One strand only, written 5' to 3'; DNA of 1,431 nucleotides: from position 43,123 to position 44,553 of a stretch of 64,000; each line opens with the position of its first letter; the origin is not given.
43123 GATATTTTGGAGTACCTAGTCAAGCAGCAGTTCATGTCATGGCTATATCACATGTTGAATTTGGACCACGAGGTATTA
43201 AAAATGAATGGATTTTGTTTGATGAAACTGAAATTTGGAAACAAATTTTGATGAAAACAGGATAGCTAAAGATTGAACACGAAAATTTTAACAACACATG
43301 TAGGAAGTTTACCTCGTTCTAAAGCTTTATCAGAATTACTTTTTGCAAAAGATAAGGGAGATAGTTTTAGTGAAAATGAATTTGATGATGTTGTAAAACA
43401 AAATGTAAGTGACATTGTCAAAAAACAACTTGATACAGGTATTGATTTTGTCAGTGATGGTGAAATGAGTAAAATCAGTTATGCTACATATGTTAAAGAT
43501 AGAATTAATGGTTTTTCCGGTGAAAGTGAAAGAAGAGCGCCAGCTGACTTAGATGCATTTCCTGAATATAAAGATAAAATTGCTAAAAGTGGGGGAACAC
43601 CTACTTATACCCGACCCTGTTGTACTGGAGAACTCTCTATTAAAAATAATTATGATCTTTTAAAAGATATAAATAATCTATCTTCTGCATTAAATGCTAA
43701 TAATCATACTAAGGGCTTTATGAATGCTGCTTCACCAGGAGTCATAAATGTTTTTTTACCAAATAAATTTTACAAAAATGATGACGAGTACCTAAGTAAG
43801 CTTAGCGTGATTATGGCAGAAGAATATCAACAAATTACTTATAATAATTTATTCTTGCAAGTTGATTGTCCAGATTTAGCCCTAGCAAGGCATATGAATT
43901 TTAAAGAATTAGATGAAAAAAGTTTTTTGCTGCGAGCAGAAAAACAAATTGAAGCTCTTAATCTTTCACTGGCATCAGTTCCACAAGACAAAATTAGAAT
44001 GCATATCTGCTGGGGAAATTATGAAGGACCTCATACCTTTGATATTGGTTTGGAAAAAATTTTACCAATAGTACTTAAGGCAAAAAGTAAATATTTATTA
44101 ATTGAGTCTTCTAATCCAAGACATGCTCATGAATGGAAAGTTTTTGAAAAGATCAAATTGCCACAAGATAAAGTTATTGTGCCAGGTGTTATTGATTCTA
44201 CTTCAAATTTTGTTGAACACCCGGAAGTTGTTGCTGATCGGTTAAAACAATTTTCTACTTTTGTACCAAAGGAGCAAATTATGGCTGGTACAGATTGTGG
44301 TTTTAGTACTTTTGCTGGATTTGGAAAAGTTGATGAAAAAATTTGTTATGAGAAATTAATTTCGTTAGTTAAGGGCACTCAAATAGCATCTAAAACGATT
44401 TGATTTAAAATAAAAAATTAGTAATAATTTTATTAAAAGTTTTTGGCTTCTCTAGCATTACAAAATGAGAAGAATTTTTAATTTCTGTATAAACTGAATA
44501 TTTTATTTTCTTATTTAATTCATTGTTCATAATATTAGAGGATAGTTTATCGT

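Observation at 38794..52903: A ~14-kb LacI-associated catabolic island of uncharacterised enzymes, embedded between xsc and pta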

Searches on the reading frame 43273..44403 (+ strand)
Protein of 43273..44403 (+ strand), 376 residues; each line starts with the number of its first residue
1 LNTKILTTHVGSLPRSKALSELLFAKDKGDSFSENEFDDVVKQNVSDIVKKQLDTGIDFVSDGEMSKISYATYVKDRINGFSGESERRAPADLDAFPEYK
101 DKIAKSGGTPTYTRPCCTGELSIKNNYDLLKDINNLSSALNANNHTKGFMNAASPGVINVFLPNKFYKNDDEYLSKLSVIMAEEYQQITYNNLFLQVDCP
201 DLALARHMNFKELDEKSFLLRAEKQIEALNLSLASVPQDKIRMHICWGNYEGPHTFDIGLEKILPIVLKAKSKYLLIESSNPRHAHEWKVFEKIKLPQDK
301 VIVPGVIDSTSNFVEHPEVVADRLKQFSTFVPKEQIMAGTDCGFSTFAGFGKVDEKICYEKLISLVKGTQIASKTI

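Call 3: search_protein_families(library=pfam, proteins=[window:43273-44403:+], max_evalue=0.01)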
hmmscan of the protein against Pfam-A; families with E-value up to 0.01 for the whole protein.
window:43273-44403:+ (376 aa): 1 family
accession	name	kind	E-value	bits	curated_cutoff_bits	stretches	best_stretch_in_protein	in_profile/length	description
PF01717.24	Meth_synt_2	-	1.8e-14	54.2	21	1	6-346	2-305/324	Cobalamin-independent synthase, Catalytic domain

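Call 5: search_protein_families(library=ncbifam, proteins=[window:43273-44403:+], max_evalue=0.001)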
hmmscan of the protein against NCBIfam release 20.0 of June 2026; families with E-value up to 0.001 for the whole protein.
window:43273-44403:+ (376 aa): 7 families
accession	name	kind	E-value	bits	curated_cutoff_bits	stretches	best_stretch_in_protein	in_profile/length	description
NF003317.0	PRK04326.1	equivalog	2.5e-28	99.2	406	1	3-373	7-323/340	methionine synthase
NF004875.0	PRK06233.1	equivalog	1.6e-21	76.5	576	1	7-364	12-363/373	vitamin B12 independent methionine synthase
NF006589.0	PRK09121.1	equivalog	1.6e-15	57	392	1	261-374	236-338/342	methionine synthase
NF005085.0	PRK06520.1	subfamily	3.1e-15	56.2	313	1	8-366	11-361/368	5-methyltetrahydropteroyltriglutamate--homocysteine S-methyltransferase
NF002119.0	PRK00957.1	equivalog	1.5e-10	40.8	258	1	142-367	106-299/306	methionine synthase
TIGR01371.1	met_syn_B12ind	equivalog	2.2e-10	40.2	929.95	1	7-82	428-502/754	5-methyltetrahydropteroyltriglutamate--homocysteine S-methyltransferase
NF003556.0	PRK05222.1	equivalog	7.7e-10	38.3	541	1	6-82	421-496/750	5-methyltetrahydropteroyltriglutamate--homocysteine S-methyltransferase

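Call 10: search_solved_structures(query=window:43273-44403:+, max_evalue=0.01)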
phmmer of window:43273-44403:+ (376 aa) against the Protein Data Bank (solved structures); distinct sequences matched with E-value up to 0.01: 9.
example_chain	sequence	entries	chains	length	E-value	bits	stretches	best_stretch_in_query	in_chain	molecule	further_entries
1ypx_A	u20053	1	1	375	3.7e-08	35.7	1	228-362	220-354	putative vitamin-B12 independent methionine synthase family protein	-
3rpd_A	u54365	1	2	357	1.9e-05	26.8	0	262-347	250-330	Methionine synthase (B12-independent)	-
1xpg_A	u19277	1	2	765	0.00015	23.8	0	7-82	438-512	5-methyltetrahydropteroyltriglutamate--homocysteine methyltransferase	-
1xdj_A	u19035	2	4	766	0.00015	23.8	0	7-82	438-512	5-methyltetrahydropteroyltriglutamate--homocysteine methyltransferase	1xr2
1t7l_A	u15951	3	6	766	0.00015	23.8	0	7-82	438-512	5-methyltetrahydropteroyltriglutamate--homocysteine methyltransferase | 5-methyltetrahydropteroyltriglutamate-homocysteine methyltransferase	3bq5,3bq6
2nq5_A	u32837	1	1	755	0.00051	22.1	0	6-82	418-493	5-methyltetrahydropteroyltriglutamate--homocysteine methyltransferase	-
3l7r_A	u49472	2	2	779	0.00057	21.9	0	6-82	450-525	5-methyltetrahydropteroyltriglutamate--homocysteine methyltransferase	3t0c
4ztx_A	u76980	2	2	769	0.00087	21.3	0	176-346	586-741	Cobalamin-Independent Methionine synthase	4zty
1u1h_A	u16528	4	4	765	0.001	21.1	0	6-82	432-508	5-methyltetrahydropteroyltriglutamate--homocysteine methyltransferase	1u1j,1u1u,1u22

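Call 55: search_solved_structures(query=A4, max_evalue=0.01)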
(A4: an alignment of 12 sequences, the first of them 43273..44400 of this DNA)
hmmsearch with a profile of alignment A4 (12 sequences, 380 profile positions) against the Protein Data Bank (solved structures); distinct sequences matched with E-value up to 0.01: 12.
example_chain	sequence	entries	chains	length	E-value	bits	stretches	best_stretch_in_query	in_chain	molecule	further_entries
3rpd_A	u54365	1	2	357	1.4e-11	47.3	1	157-378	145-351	Methionine synthase (B12-independent)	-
1ypx_A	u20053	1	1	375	6.2e-11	45.2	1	168-369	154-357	putative vitamin-B12 independent methionine synthase family protein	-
1u1h_A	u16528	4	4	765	8.6e-07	31.6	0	8-84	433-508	5-methyltetrahydropteroyltriglutamate--homocysteine methyltransferase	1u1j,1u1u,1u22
1xpg_A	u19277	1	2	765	0.00041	22.7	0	9-83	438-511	5-methyltetrahydropteroyltriglutamate--homocysteine methyltransferase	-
1t7l_A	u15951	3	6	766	0.00041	22.7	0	9-83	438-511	5-methyltetrahydropteroyltriglutamate--homocysteine methyltransferase | 5-methyltetrahydropteroyltriglutamate-homocysteine methyltransferase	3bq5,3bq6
1xdj_A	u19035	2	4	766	0.00041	22.7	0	9-83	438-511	5-methyltetrahydropteroyltriglutamate--homocysteine methyltransferase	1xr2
2nq5_A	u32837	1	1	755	0.0012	21.2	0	8-84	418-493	5-methyltetrahydropteroyltriglutamate--homocysteine methyltransferase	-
3l7r_A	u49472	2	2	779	0.0013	21.1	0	8-84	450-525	5-methyltetrahydropteroyltriglutamate--homocysteine methyltransferase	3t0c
3ppc_A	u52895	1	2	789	0.0043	19.4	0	9-84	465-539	5-methyltetrahydropteroyltriglutamate--homocysteine methyltransferase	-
3pph_A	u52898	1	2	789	0.0043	19.4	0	9-84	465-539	5-methyltetrahydropteroyltriglutamate--homocysteine methyltransferase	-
3ppf_A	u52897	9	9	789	0.0043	19.4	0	9-84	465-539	5-methyltetrahydropteroyltriglutamate--homocysteine methyltransferase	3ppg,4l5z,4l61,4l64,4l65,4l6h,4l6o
4ztx_A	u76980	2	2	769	0.0073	18.6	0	9-83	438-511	Cobalamin-Independent Methionine synthase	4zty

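Call 82: search_solved_structures(query=A4, max_evalue=0.001, show_alignments=4)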
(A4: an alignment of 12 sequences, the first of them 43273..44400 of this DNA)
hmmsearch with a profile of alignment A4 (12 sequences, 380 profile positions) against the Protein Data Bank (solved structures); distinct sequences matched with E-value up to 0.001: 6.
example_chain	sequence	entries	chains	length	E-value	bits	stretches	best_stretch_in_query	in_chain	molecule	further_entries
3rpd_A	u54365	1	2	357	1.4e-11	47.3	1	157-378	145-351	Methionine synthase (B12-independent)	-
1ypx_A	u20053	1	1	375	6.2e-11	45.2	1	168-369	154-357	putative vitamin-B12 independent methionine synthase family protein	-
1u1h_A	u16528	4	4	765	8.6e-07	31.6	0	8-84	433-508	5-methyltetrahydropteroyltriglutamate--homocysteine methyltransferase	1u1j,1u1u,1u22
1xpg_A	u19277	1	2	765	0.00041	22.7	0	9-83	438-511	5-methyltetrahydropteroyltriglutamate--homocysteine methyltransferase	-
1t7l_A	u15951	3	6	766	0.00041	22.7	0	9-83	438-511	5-methyltetrahydropteroyltriglutamate--homocysteine methyltransferase | 5-methyltetrahydropteroyltriglutamate-homocysteine methyltransferase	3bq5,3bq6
1xdj_A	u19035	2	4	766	0.00041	22.7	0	9-83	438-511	5-methyltetrahydropteroyltriglutamate--homocysteine methyltransferase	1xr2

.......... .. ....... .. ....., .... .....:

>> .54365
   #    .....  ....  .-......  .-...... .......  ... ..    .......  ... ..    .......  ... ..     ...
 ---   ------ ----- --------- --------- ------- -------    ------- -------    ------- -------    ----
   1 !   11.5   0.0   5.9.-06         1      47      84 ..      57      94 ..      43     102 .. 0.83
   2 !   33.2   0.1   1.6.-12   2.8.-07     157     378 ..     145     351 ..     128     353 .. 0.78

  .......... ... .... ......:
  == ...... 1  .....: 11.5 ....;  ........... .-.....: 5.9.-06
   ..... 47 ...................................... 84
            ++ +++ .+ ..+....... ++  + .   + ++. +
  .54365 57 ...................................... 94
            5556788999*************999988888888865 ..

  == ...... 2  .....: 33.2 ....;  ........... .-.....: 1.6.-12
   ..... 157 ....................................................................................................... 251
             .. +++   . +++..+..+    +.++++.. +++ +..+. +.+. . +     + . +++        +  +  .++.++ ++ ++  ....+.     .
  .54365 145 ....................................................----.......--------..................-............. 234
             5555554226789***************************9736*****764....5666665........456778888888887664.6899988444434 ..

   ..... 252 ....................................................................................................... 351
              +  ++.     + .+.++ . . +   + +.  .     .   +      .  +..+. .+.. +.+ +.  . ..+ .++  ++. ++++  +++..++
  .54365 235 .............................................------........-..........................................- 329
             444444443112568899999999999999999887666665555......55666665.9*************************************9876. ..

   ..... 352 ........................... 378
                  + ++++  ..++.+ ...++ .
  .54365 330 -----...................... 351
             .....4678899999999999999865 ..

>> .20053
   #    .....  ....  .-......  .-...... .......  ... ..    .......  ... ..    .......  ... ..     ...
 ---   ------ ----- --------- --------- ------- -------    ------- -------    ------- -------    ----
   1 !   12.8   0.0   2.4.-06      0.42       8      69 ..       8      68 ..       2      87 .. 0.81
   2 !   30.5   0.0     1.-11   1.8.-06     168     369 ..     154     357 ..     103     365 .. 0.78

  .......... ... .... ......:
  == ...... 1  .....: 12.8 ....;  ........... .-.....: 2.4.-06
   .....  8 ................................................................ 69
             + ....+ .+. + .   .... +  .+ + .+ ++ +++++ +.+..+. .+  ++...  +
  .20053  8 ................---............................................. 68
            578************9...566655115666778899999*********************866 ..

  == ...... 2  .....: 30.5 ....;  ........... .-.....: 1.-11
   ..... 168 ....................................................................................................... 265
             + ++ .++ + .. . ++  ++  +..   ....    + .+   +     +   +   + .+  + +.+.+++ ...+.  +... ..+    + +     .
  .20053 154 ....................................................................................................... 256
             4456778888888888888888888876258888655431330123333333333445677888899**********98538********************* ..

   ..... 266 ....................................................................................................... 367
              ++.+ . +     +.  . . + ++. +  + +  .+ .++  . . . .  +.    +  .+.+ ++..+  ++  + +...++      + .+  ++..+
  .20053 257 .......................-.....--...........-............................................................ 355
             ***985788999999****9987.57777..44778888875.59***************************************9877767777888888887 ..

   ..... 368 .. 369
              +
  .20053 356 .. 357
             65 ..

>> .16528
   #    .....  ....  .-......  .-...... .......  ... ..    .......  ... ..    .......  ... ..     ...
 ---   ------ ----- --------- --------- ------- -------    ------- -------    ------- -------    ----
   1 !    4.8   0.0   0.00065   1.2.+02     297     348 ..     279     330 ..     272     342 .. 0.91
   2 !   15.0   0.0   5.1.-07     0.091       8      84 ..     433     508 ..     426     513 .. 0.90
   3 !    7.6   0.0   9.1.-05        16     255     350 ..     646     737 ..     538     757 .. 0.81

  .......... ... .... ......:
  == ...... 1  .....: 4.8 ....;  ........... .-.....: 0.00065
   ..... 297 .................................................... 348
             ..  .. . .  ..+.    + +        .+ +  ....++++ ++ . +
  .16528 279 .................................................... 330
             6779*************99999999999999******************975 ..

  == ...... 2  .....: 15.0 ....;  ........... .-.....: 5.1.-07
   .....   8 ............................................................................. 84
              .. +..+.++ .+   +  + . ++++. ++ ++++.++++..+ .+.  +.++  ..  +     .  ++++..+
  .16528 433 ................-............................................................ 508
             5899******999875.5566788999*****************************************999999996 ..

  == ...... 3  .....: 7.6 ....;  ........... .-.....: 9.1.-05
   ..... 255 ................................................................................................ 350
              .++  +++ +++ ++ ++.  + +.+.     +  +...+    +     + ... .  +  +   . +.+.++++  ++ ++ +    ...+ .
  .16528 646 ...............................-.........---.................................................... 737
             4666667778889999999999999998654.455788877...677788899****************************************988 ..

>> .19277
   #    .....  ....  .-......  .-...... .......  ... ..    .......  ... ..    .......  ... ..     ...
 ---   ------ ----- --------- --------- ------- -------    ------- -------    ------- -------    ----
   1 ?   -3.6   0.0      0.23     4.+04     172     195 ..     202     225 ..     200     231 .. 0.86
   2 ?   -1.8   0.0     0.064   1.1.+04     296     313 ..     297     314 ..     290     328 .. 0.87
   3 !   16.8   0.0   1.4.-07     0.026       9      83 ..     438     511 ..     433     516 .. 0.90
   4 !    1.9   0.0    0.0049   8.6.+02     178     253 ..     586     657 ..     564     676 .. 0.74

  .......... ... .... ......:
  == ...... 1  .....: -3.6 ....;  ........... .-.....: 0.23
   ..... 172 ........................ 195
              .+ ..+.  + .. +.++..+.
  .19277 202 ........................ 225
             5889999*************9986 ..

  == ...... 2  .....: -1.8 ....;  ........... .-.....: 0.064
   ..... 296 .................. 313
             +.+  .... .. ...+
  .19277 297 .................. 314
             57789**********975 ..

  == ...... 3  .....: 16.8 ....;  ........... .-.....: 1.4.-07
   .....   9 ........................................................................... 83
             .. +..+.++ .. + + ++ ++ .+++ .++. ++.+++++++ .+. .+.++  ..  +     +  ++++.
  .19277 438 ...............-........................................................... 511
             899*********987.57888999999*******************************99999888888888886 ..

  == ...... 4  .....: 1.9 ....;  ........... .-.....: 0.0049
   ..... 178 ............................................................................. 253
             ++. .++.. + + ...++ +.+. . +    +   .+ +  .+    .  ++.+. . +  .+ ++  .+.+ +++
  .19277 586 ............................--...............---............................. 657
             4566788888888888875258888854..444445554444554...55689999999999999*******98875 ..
